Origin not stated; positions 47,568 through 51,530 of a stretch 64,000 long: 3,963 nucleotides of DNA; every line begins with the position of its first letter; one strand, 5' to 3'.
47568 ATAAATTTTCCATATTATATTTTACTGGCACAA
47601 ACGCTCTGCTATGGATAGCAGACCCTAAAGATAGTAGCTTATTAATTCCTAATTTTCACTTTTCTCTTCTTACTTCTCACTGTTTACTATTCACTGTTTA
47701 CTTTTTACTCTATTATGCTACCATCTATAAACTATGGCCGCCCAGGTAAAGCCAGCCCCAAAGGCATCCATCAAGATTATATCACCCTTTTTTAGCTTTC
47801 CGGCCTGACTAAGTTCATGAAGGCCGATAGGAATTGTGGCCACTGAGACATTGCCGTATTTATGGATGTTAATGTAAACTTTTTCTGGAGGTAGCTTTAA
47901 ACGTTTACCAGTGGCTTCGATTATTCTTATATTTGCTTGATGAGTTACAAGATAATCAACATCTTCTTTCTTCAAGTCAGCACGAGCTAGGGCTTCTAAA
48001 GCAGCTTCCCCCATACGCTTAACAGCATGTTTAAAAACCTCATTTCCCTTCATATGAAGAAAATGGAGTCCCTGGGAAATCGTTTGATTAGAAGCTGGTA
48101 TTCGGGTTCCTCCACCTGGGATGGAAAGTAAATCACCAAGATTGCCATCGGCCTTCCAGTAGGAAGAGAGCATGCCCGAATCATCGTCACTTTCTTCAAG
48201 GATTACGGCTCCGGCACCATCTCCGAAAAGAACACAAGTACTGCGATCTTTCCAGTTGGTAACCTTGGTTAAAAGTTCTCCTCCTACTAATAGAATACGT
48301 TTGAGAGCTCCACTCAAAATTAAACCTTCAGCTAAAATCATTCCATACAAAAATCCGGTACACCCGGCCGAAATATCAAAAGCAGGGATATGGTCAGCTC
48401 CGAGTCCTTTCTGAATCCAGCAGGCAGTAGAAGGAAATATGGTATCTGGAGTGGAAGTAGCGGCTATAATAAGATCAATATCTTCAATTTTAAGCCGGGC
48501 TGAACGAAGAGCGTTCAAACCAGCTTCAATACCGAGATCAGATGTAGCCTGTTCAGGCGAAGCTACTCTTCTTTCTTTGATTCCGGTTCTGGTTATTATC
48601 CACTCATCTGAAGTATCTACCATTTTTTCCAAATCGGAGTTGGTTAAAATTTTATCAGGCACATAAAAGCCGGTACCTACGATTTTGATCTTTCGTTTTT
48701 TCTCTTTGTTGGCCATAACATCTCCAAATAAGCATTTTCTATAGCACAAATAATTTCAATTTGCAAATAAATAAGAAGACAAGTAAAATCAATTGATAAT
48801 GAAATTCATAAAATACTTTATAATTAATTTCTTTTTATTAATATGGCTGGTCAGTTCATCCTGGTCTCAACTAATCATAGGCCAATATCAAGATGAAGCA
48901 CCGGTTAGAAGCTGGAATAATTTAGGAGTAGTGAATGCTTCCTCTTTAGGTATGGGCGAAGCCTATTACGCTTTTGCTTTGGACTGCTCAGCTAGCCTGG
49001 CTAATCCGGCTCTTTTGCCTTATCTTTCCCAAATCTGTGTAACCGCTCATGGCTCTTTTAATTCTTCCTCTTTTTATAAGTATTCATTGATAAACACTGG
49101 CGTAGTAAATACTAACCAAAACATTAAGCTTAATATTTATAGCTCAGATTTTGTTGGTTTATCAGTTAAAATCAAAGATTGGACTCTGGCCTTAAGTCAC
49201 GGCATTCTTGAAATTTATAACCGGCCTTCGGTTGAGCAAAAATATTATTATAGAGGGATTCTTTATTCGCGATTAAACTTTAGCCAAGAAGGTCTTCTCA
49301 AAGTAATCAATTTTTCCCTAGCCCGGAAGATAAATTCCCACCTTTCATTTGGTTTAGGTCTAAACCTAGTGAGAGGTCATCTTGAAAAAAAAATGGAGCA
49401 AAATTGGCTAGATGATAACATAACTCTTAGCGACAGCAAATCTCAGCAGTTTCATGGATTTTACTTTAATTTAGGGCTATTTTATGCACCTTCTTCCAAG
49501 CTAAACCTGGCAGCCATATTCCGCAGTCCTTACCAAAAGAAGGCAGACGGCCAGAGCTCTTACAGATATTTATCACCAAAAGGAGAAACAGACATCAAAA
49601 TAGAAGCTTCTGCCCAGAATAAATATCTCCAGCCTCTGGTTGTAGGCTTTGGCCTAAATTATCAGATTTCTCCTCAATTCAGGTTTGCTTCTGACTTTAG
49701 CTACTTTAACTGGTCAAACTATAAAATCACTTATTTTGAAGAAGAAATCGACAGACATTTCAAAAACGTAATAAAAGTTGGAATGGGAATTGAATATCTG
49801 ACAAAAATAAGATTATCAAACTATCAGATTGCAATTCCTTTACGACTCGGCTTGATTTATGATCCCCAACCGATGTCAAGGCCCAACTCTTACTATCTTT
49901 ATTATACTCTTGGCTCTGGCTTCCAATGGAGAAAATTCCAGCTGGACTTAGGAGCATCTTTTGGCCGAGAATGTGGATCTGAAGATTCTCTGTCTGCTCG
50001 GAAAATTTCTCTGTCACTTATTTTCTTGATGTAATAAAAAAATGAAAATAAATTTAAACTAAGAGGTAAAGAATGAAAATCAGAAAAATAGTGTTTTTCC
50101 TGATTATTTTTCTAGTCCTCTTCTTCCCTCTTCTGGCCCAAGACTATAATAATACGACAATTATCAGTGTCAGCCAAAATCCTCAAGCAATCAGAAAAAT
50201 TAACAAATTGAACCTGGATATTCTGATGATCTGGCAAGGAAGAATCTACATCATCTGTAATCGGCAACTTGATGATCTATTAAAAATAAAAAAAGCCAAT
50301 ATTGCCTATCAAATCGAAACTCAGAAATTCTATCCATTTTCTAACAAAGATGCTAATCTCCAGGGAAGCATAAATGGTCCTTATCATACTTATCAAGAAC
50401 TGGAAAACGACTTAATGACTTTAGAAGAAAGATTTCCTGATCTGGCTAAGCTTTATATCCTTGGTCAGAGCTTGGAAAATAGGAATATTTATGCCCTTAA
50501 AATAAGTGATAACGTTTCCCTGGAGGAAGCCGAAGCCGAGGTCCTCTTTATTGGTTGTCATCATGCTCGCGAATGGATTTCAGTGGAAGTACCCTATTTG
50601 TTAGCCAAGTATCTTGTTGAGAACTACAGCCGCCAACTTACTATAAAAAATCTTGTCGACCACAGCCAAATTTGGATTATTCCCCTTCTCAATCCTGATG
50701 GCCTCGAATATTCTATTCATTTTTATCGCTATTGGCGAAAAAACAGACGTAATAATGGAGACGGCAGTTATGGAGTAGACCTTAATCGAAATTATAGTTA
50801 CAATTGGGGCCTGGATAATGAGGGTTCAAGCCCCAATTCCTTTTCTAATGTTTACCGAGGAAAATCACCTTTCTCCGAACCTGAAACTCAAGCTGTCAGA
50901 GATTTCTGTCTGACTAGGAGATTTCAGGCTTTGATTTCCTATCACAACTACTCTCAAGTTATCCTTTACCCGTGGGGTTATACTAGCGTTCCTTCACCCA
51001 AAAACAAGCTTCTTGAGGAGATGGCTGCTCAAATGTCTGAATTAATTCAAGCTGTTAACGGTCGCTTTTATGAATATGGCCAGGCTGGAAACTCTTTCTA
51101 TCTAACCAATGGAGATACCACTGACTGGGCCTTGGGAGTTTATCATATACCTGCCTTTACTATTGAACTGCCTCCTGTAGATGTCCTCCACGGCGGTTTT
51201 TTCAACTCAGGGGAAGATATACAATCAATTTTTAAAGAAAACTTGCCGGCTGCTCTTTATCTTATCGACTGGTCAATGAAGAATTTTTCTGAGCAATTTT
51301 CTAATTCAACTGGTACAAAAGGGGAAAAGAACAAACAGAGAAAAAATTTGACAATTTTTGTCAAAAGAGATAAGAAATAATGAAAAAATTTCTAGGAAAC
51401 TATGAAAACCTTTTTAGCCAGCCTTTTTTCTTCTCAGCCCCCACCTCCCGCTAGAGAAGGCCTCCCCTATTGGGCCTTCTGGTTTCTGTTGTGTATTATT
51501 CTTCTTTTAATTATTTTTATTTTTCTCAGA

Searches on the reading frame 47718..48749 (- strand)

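Call 74: search_protein_families(library=pfam, proteins=[window:47718-48749:-], max_evalue=0.00001)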
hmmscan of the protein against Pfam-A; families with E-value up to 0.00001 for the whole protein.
window:47718-48749:- (343 aa): 3 families
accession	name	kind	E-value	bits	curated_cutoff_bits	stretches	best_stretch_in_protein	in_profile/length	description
PF08541.16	ACP_syn_III_C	-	1.2e-35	122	26.6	1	254-343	1-90/90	3-Oxoacyl-[acyl-carrier-protein (ACP)] synthase III C terminal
PF08545.16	ACP_syn_III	-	1.3e-29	102.4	24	1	124-202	1-80/80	3-Oxoacyl-[acyl-carrier-protein (ACP)] synthase III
PF00108.29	Thiolase_N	-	9.7e-06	25.6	26.4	0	54-167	8-122/260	Thiolase, N-terminal domain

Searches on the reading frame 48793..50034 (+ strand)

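Call 74: search_protein_families(library=pfam, proteins=[window:48793-50034:+], max_evalue=0.00001)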
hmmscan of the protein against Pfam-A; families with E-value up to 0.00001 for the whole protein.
window:48793-50034:+ (413 aa): 1 family
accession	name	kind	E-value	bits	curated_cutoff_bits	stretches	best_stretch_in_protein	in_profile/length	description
PF03349.22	Toluene_X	-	3.4e-15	55.9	29.7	1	48-389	17-380/421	Outer membrane protein transport protein (OMPP1/FadL/TodX)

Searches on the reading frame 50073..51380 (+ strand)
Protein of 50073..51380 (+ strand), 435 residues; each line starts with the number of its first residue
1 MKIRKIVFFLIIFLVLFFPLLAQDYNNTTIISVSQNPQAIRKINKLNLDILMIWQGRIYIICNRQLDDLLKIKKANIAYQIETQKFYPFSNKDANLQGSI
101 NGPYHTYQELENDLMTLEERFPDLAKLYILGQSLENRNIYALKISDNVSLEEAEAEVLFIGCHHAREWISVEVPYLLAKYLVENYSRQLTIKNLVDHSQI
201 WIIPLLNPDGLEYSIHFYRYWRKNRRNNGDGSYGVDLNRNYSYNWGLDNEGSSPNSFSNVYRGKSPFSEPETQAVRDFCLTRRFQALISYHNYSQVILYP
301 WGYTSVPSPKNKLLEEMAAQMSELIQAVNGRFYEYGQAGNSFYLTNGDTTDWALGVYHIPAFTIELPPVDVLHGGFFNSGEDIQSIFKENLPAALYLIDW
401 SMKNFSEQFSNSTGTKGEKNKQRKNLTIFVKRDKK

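Call 74: search_protein_families(library=pfam, proteins=[window:50073-51380:+], max_evalue=0.00001)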
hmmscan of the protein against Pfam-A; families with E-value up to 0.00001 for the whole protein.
window:50073-51380:+ (435 aa): 1 family
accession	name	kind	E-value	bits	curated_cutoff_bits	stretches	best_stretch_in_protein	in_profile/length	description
PF00246.29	Peptidase_M14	-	1.1e-77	261.9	21.6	1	112-391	3-284/286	Zinc carboxypeptidase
